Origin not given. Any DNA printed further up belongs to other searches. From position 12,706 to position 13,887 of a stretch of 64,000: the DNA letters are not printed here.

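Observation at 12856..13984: Truncated AOR-family (tungstopterin oxidoreductase) N-domain protein plus ferredoxin embedded in the gap-pgk-tpiA operon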

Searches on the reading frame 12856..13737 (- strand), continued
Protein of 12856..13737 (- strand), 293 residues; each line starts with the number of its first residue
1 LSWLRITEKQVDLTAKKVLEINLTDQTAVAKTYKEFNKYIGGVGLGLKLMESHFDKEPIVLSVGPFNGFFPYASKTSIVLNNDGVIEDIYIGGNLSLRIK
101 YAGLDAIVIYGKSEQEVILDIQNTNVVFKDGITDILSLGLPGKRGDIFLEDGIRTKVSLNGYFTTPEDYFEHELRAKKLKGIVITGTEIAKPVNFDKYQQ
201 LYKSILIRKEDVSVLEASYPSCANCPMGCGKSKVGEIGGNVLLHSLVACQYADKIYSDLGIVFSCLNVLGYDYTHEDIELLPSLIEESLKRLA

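Call 32: search_solved_structures(query=P0222, max_evalue=0.001, show_alignments=3)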
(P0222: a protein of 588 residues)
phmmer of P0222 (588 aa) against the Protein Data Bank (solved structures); distinct sequences matched with E-value up to 0.001: 9.
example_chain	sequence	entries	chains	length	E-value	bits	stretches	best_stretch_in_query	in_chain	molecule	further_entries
1aor_A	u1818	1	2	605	6.6e-64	219.6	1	5-564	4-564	ALDEHYDE FERREDOXIN OXIDOREDUCTASE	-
9mqx_D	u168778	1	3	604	4.3e-58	200.4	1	8-561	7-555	Aldehyde:ferredoxin oxidoreductase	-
8c0z_A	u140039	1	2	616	6.8e-55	189.9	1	29-564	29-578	Aldehyde:ferredoxin oxidoreductase,tungsten-containing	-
1b25_A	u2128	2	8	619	3e-51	177.8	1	7-438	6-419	PROTEIN (FORMALDEHYDE FERREDOXIN OXIDOREDUCTASE) | FORMALDEHYDE FERREDOXIN OXIDOREDUCTASE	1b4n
9q1t_A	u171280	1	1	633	2.9e-43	151.4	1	8-561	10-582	Tungsten-dependent aldehyde oxidoreductase WOR83 from Haloferax volcanii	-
9g7j_A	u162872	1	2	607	4.8e-42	147.4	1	8-563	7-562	Aldehyde ferredoxin oxidoreductase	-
6x1o_A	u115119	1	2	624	2.3e-37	132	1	9-417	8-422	Formaldehyde:ferredoxin oxidoreductase wor5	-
6x6u_A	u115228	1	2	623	2.8e-37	131.7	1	9-416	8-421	Formaldehyde:ferredoxin oxidoreductase wor5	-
4z3w_A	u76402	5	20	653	1.3e-29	106.4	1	10-416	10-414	Benzoyl-CoA reductase, putative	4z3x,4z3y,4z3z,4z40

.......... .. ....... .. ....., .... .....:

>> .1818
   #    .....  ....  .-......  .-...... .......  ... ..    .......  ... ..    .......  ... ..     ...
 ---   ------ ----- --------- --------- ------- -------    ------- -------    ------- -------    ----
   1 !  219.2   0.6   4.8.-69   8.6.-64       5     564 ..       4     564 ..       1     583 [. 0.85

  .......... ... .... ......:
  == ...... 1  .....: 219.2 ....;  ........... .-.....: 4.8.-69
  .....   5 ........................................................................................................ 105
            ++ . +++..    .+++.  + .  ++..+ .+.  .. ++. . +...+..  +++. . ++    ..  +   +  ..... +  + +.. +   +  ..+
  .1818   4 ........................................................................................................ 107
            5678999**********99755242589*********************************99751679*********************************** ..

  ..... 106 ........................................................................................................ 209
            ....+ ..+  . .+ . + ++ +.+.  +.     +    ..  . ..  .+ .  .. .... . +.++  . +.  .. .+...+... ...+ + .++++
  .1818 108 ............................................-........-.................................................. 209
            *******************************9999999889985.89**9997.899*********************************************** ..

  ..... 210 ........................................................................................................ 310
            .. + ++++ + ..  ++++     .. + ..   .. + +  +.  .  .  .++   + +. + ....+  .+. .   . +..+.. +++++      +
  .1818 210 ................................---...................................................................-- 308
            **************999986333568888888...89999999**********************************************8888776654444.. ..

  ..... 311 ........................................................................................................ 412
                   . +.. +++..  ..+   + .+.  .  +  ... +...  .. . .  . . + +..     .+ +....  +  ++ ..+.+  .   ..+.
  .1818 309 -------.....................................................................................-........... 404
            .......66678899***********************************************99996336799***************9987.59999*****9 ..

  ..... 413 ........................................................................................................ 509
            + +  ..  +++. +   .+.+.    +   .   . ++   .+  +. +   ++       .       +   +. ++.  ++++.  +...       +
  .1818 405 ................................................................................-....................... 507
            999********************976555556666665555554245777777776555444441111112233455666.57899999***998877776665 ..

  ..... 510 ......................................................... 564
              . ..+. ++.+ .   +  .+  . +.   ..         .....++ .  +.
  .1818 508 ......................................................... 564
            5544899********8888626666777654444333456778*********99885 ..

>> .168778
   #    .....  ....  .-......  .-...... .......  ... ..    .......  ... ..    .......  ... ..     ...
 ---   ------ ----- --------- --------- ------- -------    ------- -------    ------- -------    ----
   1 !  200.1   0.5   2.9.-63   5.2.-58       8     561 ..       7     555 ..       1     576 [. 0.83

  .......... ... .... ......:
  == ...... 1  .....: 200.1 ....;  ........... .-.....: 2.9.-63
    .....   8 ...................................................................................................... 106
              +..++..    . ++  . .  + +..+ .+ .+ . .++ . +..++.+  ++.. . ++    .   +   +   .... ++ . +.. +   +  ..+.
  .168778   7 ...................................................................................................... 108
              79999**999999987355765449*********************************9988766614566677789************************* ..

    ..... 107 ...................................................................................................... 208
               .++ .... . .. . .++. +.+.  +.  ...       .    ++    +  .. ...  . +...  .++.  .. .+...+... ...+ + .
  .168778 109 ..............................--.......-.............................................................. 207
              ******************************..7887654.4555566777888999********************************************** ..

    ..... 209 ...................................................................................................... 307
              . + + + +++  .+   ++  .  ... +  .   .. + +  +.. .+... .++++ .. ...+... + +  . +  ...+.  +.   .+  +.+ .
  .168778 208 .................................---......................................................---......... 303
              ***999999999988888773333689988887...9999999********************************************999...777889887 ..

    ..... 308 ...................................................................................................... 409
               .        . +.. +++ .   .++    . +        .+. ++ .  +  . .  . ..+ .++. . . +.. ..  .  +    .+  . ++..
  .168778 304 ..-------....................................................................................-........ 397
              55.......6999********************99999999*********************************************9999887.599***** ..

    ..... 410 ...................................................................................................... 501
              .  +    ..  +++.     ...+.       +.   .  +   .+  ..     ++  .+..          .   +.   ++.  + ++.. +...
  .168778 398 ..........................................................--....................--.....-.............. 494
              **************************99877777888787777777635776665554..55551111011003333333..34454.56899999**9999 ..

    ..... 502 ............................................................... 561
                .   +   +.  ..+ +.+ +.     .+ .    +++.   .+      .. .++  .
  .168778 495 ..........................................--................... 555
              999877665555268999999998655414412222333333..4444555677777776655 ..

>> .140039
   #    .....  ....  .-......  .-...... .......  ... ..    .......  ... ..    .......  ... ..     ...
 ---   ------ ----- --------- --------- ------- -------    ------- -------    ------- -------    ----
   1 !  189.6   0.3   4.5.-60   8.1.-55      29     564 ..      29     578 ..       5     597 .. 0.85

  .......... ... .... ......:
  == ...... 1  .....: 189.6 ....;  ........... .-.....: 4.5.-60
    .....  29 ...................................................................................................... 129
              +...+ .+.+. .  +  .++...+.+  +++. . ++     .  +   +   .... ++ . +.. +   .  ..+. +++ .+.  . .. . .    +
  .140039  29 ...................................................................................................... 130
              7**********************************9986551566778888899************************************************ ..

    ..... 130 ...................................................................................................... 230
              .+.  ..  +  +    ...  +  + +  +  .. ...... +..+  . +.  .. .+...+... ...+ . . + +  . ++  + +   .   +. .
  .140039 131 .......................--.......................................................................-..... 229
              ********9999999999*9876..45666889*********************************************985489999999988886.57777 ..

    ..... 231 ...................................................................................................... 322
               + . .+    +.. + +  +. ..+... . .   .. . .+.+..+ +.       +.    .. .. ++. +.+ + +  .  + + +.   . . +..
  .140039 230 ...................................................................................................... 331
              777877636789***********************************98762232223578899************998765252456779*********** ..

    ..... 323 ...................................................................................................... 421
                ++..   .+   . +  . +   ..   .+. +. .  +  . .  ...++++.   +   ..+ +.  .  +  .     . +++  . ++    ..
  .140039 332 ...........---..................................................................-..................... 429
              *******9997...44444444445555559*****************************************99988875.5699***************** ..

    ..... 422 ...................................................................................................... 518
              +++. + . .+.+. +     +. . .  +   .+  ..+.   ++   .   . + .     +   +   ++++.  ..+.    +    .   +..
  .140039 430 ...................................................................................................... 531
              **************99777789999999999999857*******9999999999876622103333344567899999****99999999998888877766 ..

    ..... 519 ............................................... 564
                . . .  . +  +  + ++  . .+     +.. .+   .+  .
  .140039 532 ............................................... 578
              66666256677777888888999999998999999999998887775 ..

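Call 34: search_protein_families(library=ncbifam, proteins=[P0215, P0216, P0218, P0220, P0222, P0196, P0206], max_evalue=0.01)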
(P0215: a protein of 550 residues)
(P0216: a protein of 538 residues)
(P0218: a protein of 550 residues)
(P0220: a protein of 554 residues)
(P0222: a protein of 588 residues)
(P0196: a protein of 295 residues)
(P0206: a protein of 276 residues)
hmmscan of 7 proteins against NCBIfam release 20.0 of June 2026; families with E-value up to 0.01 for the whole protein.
P0215 (550 aa): 1 family
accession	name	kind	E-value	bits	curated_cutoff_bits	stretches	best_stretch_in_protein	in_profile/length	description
NF007354.0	PRK09849.1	equivalog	3.9e-26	91.8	868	1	5-216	11-230/703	aldehyde ferredoxin oxidoreductase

P0216 (538 aa): 2 families
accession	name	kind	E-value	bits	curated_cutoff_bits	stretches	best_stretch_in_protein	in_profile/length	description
NF007354.0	PRK09849.1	equivalog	1.2e-18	67.1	868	1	8-202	12-213/703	aldehyde ferredoxin oxidoreductase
NF040818.1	GAPOR_Arch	equivalog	0.00074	17.9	1300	1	47-145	52-151/654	glyceraldehyde-3-phosphate:ferredoxin oxidoreductase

P0218 (550 aa): 1 family
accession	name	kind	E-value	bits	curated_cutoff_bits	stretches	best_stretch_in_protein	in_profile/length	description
NF007354.0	PRK09849.1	equivalog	7.7e-33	114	868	1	8-223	11-234/703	aldehyde ferredoxin oxidoreductase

P0220 (554 aa): 2 families
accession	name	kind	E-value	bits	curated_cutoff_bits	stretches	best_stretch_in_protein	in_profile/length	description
NF007354.0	PRK09849.1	equivalog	3e-19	69.1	868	1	5-211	9-214/703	aldehyde ferredoxin oxidoreductase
NF040818.1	GAPOR_Arch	equivalog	2.3e-07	29.5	1300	1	7-125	4-122/654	glyceraldehyde-3-phosphate:ferredoxin oxidoreductase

P0222 (588 aa): 2 families
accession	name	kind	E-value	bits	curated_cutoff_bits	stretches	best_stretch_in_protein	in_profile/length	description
NF007354.0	PRK09849.1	equivalog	4.9e-37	127.9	868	1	8-221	11-223/703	aldehyde ferredoxin oxidoreductase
NF040818.1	GAPOR_Arch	equivalog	1.4e-08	33.6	1300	1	8-160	4-153/654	glyceraldehyde-3-phosphate:ferredoxin oxidoreductase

P0196 (295 aa): 1 family
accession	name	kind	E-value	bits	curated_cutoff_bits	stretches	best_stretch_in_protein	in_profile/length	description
NF007354.0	PRK09849.1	equivalog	1.3e-05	24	868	1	10-126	11-135/703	aldehyde ferredoxin oxidoreductase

P0206 (276 aa): 1 family
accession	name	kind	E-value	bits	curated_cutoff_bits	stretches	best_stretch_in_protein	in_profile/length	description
NF007354.0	PRK09849.1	equivalog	8.7e-06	24.6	868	1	44-116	58-135/703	aldehyde ferredoxin oxidoreductase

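Call 35: list_cluster_members(proteins=[P0175, P0177, P0180, P0187, P0196, P0206, P0215, P0216, P0218, P0220])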
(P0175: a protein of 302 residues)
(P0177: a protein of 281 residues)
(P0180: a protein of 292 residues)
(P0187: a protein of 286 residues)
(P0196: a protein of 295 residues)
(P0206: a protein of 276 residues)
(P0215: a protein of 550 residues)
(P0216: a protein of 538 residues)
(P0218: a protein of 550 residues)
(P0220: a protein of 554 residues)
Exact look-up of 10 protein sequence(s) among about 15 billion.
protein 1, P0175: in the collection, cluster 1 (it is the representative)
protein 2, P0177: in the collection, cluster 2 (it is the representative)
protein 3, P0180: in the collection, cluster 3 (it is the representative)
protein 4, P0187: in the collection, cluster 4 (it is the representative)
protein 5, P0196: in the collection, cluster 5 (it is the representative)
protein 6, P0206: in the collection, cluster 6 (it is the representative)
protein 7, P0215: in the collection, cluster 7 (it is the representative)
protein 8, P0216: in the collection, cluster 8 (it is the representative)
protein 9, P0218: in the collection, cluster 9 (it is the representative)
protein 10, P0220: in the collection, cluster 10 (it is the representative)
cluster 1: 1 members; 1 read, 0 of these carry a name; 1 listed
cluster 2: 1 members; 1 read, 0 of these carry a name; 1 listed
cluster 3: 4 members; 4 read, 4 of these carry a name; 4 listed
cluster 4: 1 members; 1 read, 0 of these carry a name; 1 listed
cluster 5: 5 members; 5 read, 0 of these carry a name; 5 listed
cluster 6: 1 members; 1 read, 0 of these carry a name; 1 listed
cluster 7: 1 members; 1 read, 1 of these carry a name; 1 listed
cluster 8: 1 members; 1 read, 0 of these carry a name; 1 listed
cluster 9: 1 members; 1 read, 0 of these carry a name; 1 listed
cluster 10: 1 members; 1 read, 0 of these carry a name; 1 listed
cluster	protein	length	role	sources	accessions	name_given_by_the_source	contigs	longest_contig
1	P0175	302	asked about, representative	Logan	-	-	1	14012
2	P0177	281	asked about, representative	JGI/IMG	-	-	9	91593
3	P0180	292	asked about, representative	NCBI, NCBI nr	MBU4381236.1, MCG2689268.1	hypothetical protein L6255_02400 [Candidatus Parcubacteria bacterium] | hypothetical protein [Patescibacteria group bacterium]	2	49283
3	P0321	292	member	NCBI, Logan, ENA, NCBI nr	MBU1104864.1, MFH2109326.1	MAG: aldehyde ferredoxin oxidoreductase N-terminal domain-containing protein ... | hypothetical protein [Patescibacteria group bacterium]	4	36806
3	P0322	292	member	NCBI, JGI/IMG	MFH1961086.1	MAG: aldehyde ferredoxin oxidoreductase N-terminal domain-containing protein ...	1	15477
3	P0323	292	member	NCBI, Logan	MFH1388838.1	MAG: aldehyde ferredoxin oxidoreductase N-terminal domain-containing protein ...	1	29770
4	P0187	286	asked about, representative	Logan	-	-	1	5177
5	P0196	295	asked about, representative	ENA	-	-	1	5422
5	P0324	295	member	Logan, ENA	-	-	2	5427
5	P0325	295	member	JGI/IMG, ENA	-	-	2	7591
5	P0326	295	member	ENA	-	-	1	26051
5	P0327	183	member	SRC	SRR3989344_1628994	-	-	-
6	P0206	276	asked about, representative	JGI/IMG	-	-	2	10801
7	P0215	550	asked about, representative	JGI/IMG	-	aldehyde:ferredoxin oxidoreductase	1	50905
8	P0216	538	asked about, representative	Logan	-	-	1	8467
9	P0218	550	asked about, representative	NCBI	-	-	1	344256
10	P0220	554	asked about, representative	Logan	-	-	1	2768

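Call 38: find_related_loci(query=A1, collection=genome_contigs, flank=5000)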
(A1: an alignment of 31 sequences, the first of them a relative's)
Query A1 (283 aa) in genome_contigs; peptide patterns used: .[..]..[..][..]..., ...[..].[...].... (x = any residue, [..] = any of these).
114 stretches matched a pattern; 69 encode a relative of the query (tblastn E <= 1e-3); 69 distinct loci.
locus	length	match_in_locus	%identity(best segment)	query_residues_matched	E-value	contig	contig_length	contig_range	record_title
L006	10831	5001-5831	64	4-283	4e-122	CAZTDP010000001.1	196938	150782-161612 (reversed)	MAG TPA_asm: uncultured Candidatus Saccharibacteria bacterium isolate SRP192927_co3_84 genome assembly, contig: NODE_34_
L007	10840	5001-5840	63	1-283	9e-122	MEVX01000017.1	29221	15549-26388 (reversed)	MAG: candidate division WWE3 bacterium RIFOXYB1_FULL_43_24 rifoxyb1_full_scaffold_620, whole genome shotgun sequence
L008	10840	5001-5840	62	1-283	3e-120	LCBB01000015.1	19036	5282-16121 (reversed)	MAG: candidate division WWE3 bacterium GW2011_GWC2_41_23 UU55_C0015, whole genome shotgun sequence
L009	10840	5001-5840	63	1-283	3e-119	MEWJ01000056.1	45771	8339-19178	MAG: candidate division WWE3 bacterium RIFOXYD1_FULL_43_17 rifoxyd1_full_scaffold_730, whole genome shotgun sequence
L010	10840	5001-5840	62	1-283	7e-119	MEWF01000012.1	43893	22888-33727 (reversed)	MAG: candidate division WWE3 bacterium RIFOXYC2_FULL_42_13 rifoxyc2_full_scaffold_362, whole genome shotgun sequence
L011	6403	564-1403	64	1-283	5e-119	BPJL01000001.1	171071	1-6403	MAG: Patescibacteria group bacterium KatS3mg101 DNA, contig_12384, whole genome shotgun sequence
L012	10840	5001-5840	60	1-283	2e-118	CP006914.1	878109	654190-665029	Candidate division WWE3 bacterium RAAC2_WWE3_1 chromosome, complete genome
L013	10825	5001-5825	62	6-283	2e-116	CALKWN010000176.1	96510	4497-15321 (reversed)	MAG TPA_asm: uncultured candidate division WWE3 bacterium isolate SRR6007446_bin.103_CONCOCT_v1.1_MAG genome assembly, c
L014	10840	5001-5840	60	1-283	7e-116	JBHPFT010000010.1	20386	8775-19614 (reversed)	Patescibacteria group bacterium isolate SAG AM-311-K10 NODE_10_length_20386_cov_33.350696, whole genome shotgun sequence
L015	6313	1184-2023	59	1-283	3e-114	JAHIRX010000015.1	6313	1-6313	MAG: Patescibacteria group bacterium isolate MM_PC_MetaG.mb.146 MM_PC_MetaG.mb.146_k141_346631, whole genome shotgun seq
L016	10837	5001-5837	61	1-282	6e-113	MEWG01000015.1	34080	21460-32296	MAG: candidate division WWE3 bacterium RIFOXYD1_FULL_39_9 rifoxyd1_full_scaffold_2146, whole genome shotgun sequence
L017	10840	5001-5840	59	1-283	5e-112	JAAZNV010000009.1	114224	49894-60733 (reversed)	MAG: candidate division WWE3 bacterium isolate AS27yjCOA_202 127489_AS27, whole genome shotgun sequence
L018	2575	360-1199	61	1-283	5e-116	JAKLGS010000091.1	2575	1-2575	MAG: Patescibacteria group bacterium isolate RA.bin45 RA.bin45_91, whole genome shotgun sequence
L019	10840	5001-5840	63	1-283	5e-111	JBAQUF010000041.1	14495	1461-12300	MAG: Patescibacteria group bacterium isolate MFD12006_ilm_asm_bin4 k127_24292, whole genome shotgun sequence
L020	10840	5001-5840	58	1-283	3e-110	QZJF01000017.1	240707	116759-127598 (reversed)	MAG: candidate division WWE3 bacterium isolate SURF_46 Ga0104751_1000015, whole genome shotgun sequence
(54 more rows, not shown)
